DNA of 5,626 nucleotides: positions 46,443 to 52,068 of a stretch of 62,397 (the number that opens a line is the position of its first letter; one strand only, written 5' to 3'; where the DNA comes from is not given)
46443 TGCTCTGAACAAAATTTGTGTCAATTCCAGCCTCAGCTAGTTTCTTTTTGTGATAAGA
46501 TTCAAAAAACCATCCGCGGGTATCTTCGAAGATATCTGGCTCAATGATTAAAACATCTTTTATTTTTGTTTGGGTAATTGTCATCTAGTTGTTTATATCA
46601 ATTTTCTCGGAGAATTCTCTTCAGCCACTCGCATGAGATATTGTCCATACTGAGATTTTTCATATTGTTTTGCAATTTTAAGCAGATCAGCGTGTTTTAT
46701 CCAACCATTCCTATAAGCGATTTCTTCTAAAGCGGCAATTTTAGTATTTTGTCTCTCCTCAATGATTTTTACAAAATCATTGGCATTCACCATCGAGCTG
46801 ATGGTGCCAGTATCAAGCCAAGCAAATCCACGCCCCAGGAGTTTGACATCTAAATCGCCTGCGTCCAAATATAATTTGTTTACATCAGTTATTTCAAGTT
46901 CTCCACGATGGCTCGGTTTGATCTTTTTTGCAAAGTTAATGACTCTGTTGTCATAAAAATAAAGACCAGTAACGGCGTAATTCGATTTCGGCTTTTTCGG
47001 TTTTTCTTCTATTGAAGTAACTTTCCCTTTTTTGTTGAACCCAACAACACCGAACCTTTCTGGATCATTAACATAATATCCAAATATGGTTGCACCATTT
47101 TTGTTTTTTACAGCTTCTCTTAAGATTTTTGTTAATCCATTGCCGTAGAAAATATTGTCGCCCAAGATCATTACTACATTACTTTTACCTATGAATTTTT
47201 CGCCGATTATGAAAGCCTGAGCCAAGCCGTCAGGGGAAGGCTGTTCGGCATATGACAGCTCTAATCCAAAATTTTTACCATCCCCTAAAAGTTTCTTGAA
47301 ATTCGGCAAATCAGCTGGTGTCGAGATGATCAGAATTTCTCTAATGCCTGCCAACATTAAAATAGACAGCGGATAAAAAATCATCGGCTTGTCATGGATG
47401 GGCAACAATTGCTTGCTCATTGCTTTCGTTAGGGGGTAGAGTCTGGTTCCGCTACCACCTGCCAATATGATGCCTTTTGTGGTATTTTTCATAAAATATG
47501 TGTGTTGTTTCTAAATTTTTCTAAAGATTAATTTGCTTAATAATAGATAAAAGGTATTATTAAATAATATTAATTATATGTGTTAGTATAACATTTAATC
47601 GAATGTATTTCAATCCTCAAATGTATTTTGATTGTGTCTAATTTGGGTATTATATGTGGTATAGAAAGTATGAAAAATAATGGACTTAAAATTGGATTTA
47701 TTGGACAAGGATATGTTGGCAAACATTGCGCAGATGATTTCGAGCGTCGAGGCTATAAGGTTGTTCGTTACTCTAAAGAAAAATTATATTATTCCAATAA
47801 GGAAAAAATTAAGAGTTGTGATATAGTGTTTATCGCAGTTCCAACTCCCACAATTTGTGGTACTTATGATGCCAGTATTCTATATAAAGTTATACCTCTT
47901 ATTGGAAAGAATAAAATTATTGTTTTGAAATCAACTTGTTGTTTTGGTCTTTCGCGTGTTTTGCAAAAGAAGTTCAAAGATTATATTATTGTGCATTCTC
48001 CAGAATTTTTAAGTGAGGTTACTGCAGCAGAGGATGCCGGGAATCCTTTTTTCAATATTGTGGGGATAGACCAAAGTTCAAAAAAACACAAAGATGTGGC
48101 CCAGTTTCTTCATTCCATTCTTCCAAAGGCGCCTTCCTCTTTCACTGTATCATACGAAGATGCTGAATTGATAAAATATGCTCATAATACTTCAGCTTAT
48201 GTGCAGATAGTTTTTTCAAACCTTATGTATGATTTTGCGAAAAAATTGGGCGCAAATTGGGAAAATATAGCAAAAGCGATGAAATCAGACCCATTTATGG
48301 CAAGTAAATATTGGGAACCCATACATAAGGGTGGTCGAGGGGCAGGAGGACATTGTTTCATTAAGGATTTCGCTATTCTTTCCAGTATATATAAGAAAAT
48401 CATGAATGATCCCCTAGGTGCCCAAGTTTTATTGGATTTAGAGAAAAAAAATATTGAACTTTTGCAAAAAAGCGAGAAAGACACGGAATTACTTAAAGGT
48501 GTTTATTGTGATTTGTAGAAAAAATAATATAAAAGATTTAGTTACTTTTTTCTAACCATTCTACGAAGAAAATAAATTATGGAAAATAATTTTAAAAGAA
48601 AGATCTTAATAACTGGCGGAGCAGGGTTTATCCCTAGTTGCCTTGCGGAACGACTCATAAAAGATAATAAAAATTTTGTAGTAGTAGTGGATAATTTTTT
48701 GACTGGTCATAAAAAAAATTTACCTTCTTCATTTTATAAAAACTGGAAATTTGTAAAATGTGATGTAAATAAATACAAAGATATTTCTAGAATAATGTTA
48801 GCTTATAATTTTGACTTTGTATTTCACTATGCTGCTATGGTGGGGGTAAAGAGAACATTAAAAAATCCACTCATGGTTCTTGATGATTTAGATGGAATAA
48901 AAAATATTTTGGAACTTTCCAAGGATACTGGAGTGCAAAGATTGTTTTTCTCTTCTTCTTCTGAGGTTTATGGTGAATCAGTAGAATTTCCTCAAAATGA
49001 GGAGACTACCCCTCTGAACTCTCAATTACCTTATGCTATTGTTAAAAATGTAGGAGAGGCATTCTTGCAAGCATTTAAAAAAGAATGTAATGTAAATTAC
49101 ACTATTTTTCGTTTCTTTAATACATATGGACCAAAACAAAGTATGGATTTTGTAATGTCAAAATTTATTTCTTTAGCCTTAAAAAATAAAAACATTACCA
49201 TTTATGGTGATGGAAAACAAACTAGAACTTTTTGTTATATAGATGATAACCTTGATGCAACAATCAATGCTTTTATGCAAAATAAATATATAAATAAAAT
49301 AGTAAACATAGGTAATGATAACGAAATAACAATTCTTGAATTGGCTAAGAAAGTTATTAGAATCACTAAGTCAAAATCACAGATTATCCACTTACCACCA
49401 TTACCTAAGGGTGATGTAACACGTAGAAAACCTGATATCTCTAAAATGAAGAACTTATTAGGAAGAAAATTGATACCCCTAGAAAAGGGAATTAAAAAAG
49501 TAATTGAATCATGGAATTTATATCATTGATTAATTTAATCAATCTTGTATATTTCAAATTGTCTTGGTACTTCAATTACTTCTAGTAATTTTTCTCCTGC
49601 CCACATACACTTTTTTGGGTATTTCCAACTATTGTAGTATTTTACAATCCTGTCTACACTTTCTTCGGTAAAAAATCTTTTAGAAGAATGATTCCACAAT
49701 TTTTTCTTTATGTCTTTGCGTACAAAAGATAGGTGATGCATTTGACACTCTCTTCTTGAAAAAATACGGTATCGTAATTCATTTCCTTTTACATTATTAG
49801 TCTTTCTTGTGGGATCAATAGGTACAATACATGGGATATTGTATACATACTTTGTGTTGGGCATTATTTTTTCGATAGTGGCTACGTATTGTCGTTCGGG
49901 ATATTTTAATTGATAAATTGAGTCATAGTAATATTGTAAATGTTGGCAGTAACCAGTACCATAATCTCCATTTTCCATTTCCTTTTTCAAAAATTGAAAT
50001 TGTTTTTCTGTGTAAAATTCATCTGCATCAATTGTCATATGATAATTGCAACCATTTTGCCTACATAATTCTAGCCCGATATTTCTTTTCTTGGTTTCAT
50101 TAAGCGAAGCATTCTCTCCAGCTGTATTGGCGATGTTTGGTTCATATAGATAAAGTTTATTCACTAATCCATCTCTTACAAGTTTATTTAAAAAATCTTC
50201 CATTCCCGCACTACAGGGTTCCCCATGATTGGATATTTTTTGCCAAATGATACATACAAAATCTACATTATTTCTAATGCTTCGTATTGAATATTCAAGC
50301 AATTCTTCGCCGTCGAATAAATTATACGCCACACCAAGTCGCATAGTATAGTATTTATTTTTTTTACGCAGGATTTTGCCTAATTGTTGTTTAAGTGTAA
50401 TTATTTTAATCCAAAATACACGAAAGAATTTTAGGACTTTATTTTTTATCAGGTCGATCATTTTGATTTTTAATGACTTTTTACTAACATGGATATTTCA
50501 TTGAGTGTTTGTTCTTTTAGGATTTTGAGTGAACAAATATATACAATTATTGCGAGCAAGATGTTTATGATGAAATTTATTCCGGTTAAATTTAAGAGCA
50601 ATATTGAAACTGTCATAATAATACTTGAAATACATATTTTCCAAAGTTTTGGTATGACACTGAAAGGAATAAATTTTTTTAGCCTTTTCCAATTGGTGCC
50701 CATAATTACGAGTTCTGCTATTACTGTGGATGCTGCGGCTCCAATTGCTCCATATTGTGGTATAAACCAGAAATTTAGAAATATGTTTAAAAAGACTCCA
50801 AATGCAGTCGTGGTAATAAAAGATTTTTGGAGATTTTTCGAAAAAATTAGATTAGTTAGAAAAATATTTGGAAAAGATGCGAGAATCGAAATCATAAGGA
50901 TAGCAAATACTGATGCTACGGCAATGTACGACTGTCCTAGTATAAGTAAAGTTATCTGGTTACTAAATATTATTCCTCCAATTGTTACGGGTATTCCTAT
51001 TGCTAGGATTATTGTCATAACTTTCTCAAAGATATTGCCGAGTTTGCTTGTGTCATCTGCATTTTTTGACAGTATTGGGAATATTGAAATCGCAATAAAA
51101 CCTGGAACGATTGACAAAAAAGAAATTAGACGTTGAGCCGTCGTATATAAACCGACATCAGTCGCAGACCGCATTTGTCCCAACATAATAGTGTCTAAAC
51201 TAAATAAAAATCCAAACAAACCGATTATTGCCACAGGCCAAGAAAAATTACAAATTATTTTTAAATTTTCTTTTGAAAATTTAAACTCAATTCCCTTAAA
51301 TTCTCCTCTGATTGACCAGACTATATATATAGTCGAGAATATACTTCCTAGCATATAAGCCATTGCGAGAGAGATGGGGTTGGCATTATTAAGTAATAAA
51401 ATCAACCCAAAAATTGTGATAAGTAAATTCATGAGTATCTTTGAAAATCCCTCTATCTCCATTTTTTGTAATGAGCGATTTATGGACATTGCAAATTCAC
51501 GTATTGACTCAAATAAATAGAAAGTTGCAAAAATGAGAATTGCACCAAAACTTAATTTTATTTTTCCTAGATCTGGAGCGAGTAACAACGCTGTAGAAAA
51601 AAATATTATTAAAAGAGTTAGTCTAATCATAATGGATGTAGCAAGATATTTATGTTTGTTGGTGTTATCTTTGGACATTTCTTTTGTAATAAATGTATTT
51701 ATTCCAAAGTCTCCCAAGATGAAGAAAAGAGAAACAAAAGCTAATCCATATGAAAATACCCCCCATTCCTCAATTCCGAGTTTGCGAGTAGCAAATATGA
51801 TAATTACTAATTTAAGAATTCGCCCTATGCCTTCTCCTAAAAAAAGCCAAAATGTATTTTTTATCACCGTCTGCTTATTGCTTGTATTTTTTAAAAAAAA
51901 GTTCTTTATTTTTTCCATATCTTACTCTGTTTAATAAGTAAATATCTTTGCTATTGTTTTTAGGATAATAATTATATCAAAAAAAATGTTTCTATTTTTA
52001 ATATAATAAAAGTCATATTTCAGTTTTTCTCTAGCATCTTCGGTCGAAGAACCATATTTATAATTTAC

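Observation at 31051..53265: A surface-protein gene directly followed by an O-antigen-ligase-like enzyme and a ~20-gene glycan island: a candidate surface-protein glycosylation system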

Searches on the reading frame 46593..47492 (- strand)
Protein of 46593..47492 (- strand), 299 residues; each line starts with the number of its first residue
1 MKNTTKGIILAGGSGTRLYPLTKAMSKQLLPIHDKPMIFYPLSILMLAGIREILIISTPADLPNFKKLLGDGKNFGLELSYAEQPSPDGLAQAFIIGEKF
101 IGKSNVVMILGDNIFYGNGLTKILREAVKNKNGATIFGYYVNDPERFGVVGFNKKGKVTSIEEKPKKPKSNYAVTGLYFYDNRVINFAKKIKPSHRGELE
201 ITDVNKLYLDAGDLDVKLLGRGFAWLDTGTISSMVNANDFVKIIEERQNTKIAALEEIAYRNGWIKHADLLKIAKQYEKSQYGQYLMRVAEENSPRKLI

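Call 5: search_protein_families(library=pfam, proteins=[window:46593-47492:-], max_evalue=0.01)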
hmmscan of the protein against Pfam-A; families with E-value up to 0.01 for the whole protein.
window:46593-47492:- (299 aa): 2 families
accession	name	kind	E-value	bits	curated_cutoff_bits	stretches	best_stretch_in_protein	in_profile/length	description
PF00483.29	NTP_transferase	-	2e-76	257.3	21.2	1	6-241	1-242/245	Nucleotidyl transferase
PF12804.13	NTP_transf_3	-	3e-09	37.7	27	1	7-136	1-119/160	MobA-like NTP transferase domain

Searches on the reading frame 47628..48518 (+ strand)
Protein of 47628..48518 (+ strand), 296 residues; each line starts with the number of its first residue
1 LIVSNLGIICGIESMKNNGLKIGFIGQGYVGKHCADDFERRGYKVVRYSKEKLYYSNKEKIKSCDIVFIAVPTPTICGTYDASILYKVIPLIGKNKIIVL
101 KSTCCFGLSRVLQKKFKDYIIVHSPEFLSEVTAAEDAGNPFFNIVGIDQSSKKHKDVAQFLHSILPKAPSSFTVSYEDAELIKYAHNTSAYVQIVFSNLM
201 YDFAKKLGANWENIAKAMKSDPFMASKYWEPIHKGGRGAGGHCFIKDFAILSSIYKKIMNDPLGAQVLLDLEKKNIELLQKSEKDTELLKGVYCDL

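Call 5: search_protein_families(library=pfam, proteins=[window:47628-48518:+], max_evalue=0.01)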
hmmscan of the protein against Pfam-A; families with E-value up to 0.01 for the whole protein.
window:47628-48518:+ (296 aa): 5 families
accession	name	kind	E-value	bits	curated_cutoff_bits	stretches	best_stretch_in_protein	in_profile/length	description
PF00984.24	UDPG_MGDP_dh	-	7.2e-17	61.7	25.4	1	178-258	2-78/94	UDP-glucose/GDP-mannose dehydrogenase family, central domain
PF03721.20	UDPG_MGDP_dh_N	-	4.6e-15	56.1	27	1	57-153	70-181/187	UDP-glucose/GDP-mannose dehydrogenase family, NAD binding domain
PF03446.21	NAD_binding_2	-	0.00012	22.6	21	1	21-118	1-109/161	NAD binding domain of 6-phosphogluconate dehydrogenase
PF03807.23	F420_oxidored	-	0.0012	19.9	21.6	0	21-75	1-71/94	NADP oxidoreductase coenzyme F420-dependent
PF02826.25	2-Hacid_dh_C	-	0.006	16.4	25.1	0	16-73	33-102/178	D-isomer specific 2-hydroxyacid dehydrogenase, NAD binding domain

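Call 41: search_protein_families(library=ncbifam, proteins=[window:47628-48518:+], max_evalue=0.01)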
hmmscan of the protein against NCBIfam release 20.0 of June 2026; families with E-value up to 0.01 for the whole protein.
window:47628-48518:+ (296 aa): 6 families
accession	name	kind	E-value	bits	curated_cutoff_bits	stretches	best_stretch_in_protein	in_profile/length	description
TIGR03026.1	NDP-sugDHase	subfamily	1.5e-37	129.3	189.8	1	57-258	68-279/413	nucleotide sugar dehydrogenase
NF047673.2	TeichurnBiosyTuaD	equivalog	4.4e-21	75.5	700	1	49-284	61-303/439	UDP-glucose 6-dehydrogenase TuaD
NF011631.0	PRK15057.1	equivalog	8.1e-18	64.7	757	1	58-267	68-277/388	UDP-glucose 6-dehydrogenase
NF041297.1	UDPGDh_AglM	equivalog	1.2e-14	54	670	1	57-258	68-283/429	UDP-glucose 6-dehydrogenase AglM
NF040825.1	UDPMaNacDH_Arch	equivalog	1.1e-08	34.3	750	1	56-254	68-269/418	UDP-N-acetyl-D-mannosamine dehydrogenase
NF008286.0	PRK11064.1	equivalog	0.00018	20.2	459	0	177-247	206-270/420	UDP-N-acetyl-D-mannosamine dehydrogenase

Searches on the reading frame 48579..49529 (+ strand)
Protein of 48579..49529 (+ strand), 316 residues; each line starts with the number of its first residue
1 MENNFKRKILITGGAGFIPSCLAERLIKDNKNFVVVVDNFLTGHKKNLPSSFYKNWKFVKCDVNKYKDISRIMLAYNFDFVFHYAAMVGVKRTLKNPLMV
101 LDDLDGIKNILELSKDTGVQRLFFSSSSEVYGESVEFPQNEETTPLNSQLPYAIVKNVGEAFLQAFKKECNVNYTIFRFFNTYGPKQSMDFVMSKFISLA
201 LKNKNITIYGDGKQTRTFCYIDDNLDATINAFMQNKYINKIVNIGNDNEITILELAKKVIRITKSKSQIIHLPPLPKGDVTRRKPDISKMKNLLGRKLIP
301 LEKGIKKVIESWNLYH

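Call 5: search_protein_families(library=pfam, proteins=[window:48579-49529:+], max_evalue=0.01)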
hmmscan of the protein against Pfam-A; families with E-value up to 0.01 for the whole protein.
window:48579-49529:+ (316 aa): 7 families
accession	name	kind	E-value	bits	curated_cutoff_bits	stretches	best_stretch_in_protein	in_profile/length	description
PF01370.27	Epimerase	-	5.9e-49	167.1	20.9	1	9-245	1-240/240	NAD dependent epimerase/dehydratase family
PF16363.11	GDP_Man_Dehyd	-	2.7e-45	155.7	27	1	10-295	1-318/332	GDP-mannose 4,6 dehydratase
PF01073.25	3Beta_HSD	-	6.3e-17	61.9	22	1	10-233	1-230/280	3-beta hydroxysteroid dehydrogenase/isomerase family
PF02719.21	Polysacc_synt_2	-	1.9e-13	50.7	20.2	1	9-267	1-251/293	Polysaccharide biosynthesis protein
PF04321.23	RmlD_sub_bind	-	2.6e-10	40.3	27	1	8-291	2-259/287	RmlD substrate binding domain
PF07993.18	NAD_binding_4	-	1.7e-09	37.7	20.1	1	73-184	84-209/258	Male sterility protein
PF13460.12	NAD_binding_10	-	1.1e-06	29.1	27.2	1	13-179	1-143/184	NAD(P)H-binding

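Call 47: search_protein_families(library=ncbifam, proteins=[window:48579-49529:+], max_evalue=0.00001)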
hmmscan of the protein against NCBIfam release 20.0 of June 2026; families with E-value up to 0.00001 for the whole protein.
window:48579-49529:+ (316 aa): 22 families
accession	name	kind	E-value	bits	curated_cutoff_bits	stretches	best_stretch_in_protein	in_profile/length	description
TIGR01181.1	dTDP_gluc_dehyt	equivalog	1.5e-45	155.7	365.1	1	8-312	1-310/321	dTDP-glucose 4,6-dehydratase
TIGR04180.1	EDH_00030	hypoth_equivalog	1.6e-42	145.6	475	1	9-294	1-280/297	NAD-dependent 4,6-dehydratase LegB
TIGR01179.1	galE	equivalog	2.6e-36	125.1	262.3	1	8-295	1-306/332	UDP-glucose 4-epimerase GalE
NF011728.1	PRK15181.1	equivalog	8.7e-36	123.6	760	1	7-306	16-331/348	Vi polysaccharide biosynthesis UDP-N-acetylglucosaminuronic acid C-4 epimerase TviC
TIGR02197.1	heptose_epim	equivalog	7.8e-29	100.8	274.6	1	9-309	1-310/316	ADP-glyceromanno-heptose 6-epimerase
NF047922.1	GDPFucSynFcl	equivalog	1.3e-25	90.5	500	1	60-311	36-300/308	GDP-L-fucose synthase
NF007582.0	PRK10217.1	equivalog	5e-25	88.3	698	1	7-261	2-268/355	dTDP-glucose 4,6-dehydratase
NF007490.0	PRK10084.1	subfamily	1.6e-24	86.6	649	1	8-312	2-333/361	dTDP-glucose 4,6-dehydratase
NF008872.0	PRK11908.1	equivalog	2.6e-21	76.1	294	1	7-265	2-273/349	bifunctional UDP-4-keto-pentose/UDP-xylose synthase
NF005998.1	PRK08125.1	equivalog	9.4e-21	73.8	777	1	6-276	315-598/649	bifunctional UDP-4-amino-4-deoxy-L-arabinose formyltransferase/UDP-glucuronic acid oxidase ArnA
NF007956.0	PRK10675.1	subfamily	3.8e-20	72.3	394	1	8-190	2-188/338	UDP-glucose 4-epimerase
NF008360.0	PRK11150.1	equivalog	8.7e-15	54.7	452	1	9-273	2-265/310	ADP-glyceromanno-heptose 6-epimerase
NF043036.1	ErythonDh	equivalog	7.2e-13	48.4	325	1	8-176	2-173/321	D-erythronate dehydrogenase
TIGR01214.1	rmlD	equivalog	8.4e-12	44.8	224.05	1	8-267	1-230/285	dTDP-4-dehydrorhamnose reductase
NF042423.1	oxyalk_red_Shew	equivalog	2.7e-10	39.8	580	1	7-263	9-257/331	2-alkyl-3-oxoalkanoate reductase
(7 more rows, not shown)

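Call 81: search_solved_structures(query=window:48579-49529:+, max_evalue=1e-30)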
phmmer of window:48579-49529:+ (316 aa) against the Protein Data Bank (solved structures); distinct sequences matched with E-value up to 1e-30: 19.
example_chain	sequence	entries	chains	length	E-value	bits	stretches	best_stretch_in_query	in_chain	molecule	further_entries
4gll_A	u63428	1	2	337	2.8e-47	164.7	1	6-310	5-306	UDP-glucuronic acid decarboxylase 1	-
4m55_A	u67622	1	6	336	2.8e-47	164.6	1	6-310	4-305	UDP-glucuronic acid decarboxylase 1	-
2b69_A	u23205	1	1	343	2.8e-47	164.6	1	6-310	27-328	UDP-glucuronate decarboxylase 1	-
4lk3_A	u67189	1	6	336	7.3e-47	163.3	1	6-310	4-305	UDP-glucuronic acid decarboxylase 1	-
8vr2_A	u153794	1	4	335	1.1e-44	156.2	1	7-308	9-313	NAD-dependent epimerase/dehydratase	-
4zrm_A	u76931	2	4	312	3.9e-40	141.2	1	8-311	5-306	UDP-glucose 4-epimerase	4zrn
6dnt_A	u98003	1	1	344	8.6e-37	130.2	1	7-292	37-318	NAD-dependent epimerase/dehydratase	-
6zl6_A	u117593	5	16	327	1.4e-35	126.3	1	8-295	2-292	Epimerase domain-containing protein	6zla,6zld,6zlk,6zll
6zlj_A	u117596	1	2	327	4.9e-35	124.4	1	8-295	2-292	Epimerase domain-containing protein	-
10ke_A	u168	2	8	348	4.7e-33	117.9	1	7-297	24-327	Capsular polysaccharide biosynthesis protein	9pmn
1sb8_A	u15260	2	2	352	1.7e-32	116.1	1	9-296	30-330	wbpP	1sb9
3vps_A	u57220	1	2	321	2.3e-32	115.6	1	2-313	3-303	NAD-dependent epimerase/dehydratase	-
7ys8_A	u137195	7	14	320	3.3e-32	115.2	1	9-312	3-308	UDP-glucose 4-epimerase | UDP-glucose 4-epimerase along with EC 5.1.3.2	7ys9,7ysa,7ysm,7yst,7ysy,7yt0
3ru7_A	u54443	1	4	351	8.2e-32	113.9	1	9-306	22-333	WbgU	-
3ru9_A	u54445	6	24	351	8.3e-32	113.8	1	9-306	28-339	WbgU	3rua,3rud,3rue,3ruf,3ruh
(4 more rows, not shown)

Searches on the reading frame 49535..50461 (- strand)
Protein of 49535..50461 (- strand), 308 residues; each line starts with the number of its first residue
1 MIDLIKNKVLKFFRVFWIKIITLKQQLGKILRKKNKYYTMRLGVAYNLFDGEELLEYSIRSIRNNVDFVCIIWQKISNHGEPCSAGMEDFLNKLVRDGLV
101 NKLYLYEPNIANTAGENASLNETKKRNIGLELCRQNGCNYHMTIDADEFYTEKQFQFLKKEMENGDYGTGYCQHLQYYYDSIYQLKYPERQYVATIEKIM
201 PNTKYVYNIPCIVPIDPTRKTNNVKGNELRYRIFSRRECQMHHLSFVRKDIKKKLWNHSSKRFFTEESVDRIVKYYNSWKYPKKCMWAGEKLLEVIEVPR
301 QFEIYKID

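Call 5: search_protein_families(library=pfam, proteins=[window:49535-50461:-], max_evalue=0.01)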
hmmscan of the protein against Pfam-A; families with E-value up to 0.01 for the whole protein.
window:49535-50461:- (308 aa): 0 families

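Call 41: search_protein_families(library=ncbifam, proteins=[window:49535-50461:-], max_evalue=0.01)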
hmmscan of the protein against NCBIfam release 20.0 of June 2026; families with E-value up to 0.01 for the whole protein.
window:49535-50461:- (308 aa): 0 families

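Call 77: search_solved_structures(query=window:49535-50461:-, max_evalue=1)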
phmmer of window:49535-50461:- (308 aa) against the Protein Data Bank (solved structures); distinct sequences matched with E-value up to 1: 1.
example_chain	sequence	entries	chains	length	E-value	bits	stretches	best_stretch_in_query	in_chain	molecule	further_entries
3we5_A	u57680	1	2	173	0.13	14.7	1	126-208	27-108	Ubiquitin conjugating enzyme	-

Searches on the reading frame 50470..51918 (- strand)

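Call 6: search_protein_families(library=pfam, proteins=[window:50470-51918:-], max_evalue=0.01)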
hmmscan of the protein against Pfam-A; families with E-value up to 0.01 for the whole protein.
window:50470-51918:- (482 aa): 3 families
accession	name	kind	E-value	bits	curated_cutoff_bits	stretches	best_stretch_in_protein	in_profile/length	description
PF01943.22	Polysacc_synt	-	2.7e-37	129.2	28.2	1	19-286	2-273/274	Polysaccharide biosynthesis protein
PF13440.11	Polysacc_synt_3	-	1.9e-23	83.6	23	1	45-334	4-291/293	Polysaccharide biosynthesis protein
PF03023.19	MurJ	-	2.5e-11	43.3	27.4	1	92-448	62-433/451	Lipid II flippase MurJ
